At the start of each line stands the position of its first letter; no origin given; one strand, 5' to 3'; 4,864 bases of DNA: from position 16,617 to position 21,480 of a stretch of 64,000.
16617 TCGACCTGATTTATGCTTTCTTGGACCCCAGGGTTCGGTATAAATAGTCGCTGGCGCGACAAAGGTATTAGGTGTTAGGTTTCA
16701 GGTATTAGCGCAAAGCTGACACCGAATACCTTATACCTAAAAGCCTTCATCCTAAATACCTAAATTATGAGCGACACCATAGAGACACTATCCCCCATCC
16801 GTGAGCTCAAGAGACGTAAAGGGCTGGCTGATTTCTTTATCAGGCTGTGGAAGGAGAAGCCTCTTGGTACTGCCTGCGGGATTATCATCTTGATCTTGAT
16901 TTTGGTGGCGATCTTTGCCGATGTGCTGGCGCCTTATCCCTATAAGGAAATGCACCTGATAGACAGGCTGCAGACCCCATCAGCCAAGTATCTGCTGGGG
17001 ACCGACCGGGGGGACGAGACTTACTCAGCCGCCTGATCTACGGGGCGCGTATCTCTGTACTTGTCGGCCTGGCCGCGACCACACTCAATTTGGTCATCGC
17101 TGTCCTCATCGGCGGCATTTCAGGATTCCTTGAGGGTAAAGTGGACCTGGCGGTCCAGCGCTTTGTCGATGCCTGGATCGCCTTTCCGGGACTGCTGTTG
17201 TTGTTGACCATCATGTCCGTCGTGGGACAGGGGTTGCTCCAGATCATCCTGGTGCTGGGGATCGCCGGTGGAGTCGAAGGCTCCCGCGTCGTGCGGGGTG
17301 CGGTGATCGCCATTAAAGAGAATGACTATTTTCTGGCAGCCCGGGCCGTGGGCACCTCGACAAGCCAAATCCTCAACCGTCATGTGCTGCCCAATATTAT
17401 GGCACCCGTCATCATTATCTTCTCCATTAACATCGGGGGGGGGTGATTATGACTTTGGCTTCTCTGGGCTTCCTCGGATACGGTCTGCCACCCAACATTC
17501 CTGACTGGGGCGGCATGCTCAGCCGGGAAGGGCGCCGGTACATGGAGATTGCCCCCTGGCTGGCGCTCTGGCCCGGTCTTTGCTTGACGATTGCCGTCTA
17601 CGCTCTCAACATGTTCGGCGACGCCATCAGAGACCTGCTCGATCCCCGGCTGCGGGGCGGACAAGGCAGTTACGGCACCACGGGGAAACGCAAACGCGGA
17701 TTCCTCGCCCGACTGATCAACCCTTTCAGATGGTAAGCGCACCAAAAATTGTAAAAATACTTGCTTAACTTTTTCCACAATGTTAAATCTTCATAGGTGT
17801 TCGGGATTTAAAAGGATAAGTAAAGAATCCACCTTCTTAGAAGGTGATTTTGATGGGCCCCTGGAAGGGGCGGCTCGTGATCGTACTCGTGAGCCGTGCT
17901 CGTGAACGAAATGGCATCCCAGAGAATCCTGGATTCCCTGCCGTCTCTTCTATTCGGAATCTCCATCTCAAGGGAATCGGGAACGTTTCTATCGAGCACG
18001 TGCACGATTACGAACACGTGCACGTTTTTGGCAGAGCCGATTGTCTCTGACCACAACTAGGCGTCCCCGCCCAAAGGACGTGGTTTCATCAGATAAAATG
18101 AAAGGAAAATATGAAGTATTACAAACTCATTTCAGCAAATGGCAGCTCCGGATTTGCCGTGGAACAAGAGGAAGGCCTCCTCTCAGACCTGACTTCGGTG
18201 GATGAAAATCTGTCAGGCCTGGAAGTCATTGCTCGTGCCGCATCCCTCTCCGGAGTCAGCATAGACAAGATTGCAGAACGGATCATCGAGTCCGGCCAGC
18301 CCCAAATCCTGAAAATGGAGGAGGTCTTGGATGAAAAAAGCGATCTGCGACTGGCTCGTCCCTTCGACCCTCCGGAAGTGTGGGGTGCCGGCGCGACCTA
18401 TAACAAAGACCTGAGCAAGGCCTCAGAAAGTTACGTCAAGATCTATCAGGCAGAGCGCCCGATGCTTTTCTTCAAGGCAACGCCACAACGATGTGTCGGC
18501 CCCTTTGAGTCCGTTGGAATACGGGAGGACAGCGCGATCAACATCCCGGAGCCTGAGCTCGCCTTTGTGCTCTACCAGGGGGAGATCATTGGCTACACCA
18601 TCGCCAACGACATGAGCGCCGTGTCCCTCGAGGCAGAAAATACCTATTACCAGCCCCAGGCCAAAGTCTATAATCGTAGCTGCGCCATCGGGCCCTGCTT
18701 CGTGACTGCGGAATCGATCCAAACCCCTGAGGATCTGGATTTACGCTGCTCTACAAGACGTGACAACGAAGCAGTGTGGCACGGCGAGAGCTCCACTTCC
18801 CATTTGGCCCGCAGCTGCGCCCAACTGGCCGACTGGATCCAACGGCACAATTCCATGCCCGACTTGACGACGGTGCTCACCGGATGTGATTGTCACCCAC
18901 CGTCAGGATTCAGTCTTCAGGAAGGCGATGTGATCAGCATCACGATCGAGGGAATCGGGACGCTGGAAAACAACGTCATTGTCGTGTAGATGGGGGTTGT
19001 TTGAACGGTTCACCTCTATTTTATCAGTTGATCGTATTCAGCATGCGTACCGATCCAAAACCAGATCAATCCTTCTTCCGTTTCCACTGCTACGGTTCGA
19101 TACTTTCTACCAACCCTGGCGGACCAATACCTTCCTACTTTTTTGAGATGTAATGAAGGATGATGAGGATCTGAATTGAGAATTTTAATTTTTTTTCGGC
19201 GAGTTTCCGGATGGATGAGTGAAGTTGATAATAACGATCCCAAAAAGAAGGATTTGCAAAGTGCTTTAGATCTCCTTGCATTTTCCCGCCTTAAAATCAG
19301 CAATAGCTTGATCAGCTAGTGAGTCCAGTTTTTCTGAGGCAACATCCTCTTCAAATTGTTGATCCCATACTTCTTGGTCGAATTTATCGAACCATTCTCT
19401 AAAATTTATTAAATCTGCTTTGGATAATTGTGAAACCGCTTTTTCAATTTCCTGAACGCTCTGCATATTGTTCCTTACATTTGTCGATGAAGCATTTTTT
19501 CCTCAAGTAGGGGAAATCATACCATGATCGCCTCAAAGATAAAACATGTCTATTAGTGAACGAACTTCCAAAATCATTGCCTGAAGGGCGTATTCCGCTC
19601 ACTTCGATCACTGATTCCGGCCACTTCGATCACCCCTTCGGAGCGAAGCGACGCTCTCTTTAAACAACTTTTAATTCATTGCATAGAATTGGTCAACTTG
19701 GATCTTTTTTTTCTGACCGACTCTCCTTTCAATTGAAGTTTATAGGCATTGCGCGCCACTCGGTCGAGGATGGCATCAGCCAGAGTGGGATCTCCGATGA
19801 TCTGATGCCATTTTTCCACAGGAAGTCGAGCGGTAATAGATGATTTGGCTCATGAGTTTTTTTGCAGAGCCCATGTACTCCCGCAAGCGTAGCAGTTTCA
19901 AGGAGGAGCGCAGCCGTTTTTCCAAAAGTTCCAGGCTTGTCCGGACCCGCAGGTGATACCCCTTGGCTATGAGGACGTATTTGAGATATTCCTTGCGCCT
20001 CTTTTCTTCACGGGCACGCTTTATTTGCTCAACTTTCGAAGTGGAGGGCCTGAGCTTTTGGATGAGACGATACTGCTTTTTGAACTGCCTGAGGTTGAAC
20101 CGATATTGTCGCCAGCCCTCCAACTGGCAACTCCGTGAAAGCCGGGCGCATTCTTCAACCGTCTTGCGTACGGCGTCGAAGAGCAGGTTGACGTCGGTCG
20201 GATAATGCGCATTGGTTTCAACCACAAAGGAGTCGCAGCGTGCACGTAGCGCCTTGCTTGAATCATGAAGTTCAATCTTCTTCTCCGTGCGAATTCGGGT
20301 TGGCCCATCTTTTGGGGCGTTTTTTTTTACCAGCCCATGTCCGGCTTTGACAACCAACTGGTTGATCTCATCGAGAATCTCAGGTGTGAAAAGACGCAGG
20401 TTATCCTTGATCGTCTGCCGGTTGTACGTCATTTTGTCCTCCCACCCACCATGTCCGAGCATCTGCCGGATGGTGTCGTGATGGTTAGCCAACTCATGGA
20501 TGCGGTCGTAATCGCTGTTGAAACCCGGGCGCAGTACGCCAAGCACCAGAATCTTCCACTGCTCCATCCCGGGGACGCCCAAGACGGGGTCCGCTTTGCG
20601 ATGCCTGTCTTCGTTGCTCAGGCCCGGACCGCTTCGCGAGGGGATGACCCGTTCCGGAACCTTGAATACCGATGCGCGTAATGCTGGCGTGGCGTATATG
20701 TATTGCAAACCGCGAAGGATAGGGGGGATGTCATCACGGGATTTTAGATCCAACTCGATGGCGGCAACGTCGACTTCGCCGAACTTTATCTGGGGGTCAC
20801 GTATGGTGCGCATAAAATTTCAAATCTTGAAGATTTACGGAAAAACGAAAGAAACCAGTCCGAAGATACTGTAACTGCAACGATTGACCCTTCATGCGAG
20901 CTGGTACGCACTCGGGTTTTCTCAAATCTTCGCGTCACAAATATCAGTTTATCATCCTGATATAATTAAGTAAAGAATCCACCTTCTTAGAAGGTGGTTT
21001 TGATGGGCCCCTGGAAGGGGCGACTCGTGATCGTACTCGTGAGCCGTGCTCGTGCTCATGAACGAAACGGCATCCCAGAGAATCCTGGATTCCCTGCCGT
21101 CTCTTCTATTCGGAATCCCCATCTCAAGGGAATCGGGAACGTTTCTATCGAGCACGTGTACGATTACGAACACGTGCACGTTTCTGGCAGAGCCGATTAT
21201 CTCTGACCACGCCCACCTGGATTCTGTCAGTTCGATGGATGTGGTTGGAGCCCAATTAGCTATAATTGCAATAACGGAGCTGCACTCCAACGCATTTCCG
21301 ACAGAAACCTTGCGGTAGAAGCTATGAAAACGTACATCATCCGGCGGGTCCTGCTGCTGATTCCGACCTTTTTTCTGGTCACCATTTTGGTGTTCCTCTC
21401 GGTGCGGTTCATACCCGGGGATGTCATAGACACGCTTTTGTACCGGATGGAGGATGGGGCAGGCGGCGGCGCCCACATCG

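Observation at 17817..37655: Four-copy dispersed element with a His-rich small ORF whose indels all preserve frame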

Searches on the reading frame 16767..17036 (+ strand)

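Call 22: search_protein_families(library=pfam, proteins=[window:16767-17036:+])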
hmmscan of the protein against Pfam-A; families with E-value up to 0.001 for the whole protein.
window:16767-17036:+ (89 aa): 1 family
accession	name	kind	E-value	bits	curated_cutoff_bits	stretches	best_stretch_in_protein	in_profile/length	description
PF12911.12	OppC_N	-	6.4e-10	39.2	23.9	1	26-71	8-53/53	N-terminal TM domain of oligopeptide transport permease C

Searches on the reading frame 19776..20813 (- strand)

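Call 22: search_protein_families(library=pfam, proteins=[window:19776-20813:-])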
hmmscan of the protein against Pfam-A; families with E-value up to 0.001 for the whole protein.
window:19776-20813:- (345 aa): 0 families

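Call 59: search_protein_families(library=ncbifam, proteins=[window:19776-20813:-], max_evalue=0.1)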
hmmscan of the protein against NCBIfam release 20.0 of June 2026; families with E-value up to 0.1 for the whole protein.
window:19776-20813:- (345 aa): 2 families
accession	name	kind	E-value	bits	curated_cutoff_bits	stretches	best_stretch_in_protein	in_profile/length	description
NF033593.1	transpos_ISNCY_1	equivalog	1.6e-61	208.3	325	1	21-324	1-262/444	ISNCY family transposase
NF033578.1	transpos_IS5_1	equivalog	1.5e-05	24.3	275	1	174-306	120-242/419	IS5 family transposase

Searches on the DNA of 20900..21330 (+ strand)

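Call 49: search_rna_families(source=L026, start=2850, end=3400, threshold=evalue, max_evalue=10)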
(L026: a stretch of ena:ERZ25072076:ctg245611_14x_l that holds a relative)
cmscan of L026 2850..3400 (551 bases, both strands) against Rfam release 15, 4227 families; matches with E-value up to 10: 1.
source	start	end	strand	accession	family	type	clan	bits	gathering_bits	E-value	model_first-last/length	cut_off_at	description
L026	3002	3078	+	RF02133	HOXB13-AS1_2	Gene; lncRNA;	-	10.9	40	6.8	1-81/81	no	HOXB13 antisense RNA 1 conserved region 2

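Call 50: search_rna_families(source=window, start=20900, end=21330, threshold=evalue, max_evalue=10)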
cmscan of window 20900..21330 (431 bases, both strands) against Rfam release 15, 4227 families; matches with E-value up to 10: 2.
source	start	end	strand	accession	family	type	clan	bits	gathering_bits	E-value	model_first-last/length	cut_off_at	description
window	20919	21005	+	RF01401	rseX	Gene; sRNA;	-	22.3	50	1.9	1-94/94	no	rseX Hfq binding RNA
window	20937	21003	-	RF02589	Spy779816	Gene; sRNA;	-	21.8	67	0.33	1-88/88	no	S. pyogenes small RNA 779816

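Call 73: search_dna_similar(query=window:20967-21250:+, collection=plasmids, mode=distant, max_evalue=0.01)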
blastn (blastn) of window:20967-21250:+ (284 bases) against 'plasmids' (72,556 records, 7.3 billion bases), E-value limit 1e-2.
Records with a match: 3; places in all: 5; records where one place covers at least 80% of the query: 0.
Best place of each record, by identity: 80-90% 3.
By first word of the organism name: Photobacterium 1; Escherichia 1; Pseudoalteromonas 1.
By predicted mobility (MOB-suite, as given by PLSDB): non-mobilizable 2; conjugative 1.
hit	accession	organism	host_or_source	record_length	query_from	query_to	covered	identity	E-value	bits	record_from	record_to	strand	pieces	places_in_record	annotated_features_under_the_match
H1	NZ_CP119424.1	Photobacterium sp. DA100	-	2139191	2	54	19%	83.9%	2e-3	51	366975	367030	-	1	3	none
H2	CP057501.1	Escherichia coli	culture,Pooled sheep faecal samples ...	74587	4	55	18%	83.0%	5e-4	53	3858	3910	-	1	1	none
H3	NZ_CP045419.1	Pseudoalteromonas sp. THAF3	pure culture,Surface of a polyethylene ...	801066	3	54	18%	81.8%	6e-3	49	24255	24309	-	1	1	none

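Call 74: search_dna_similar(query=window:20967-21250:+, collection=phages, mode=distant, max_evalue=0.01)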
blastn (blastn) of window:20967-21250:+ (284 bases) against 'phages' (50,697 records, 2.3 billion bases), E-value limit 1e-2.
No match.

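Call 75: get_annotated_region(hit=H2, flank=2500)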
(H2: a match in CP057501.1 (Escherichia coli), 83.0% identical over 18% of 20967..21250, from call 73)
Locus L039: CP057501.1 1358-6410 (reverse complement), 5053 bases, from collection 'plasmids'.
description: Escherichia coli strain RHB24-C09 plasmid pRHB24-C09_2, complete sequence
organism: Escherichia coli (NCBI taxid 562)
taxonomy: Bacteria; Pseudomonadota; Gammaproteobacteria; Enterobacterales; Enterobacteriaceae; Escherichia; Escherichia coli
host: -; source: culture,Pooled sheep faecal samples collected from floor of farm; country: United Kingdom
typing (MOB-suite, as given by PLSDB): conjugative; replicon IncFIA,IncFIC; relaxase MOBF; mating-pair formation MPF_F
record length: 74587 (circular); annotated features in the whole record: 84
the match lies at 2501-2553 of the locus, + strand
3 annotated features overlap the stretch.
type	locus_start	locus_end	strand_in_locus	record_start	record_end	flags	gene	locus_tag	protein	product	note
CDS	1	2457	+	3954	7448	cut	-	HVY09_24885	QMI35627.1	autotransporter outer membrane beta-barrel domain-containing protein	-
CDS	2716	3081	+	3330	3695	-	-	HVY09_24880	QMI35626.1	hypothetical protein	-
CDS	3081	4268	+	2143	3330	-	-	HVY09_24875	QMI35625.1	IS91 family transposase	-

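Call 76: get_annotated_region(hit=H1, flank=2500)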
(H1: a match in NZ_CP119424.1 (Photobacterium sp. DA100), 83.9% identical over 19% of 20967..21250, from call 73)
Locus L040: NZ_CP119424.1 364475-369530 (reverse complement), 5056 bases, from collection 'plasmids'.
description: Photobacterium sp. DA100 plasmid pDA100, complete sequence
organism: Photobacterium sp. DA100 (NCBI taxid 3027472)
taxonomy: Bacteria; Pseudomonadota; Gammaproteobacteria; Vibrionales; Vibrionaceae; Photobacterium; Photobacterium sp. DA100
host: -; source: -; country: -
typing (MOB-suite, as given by PLSDB): non-mobilizable
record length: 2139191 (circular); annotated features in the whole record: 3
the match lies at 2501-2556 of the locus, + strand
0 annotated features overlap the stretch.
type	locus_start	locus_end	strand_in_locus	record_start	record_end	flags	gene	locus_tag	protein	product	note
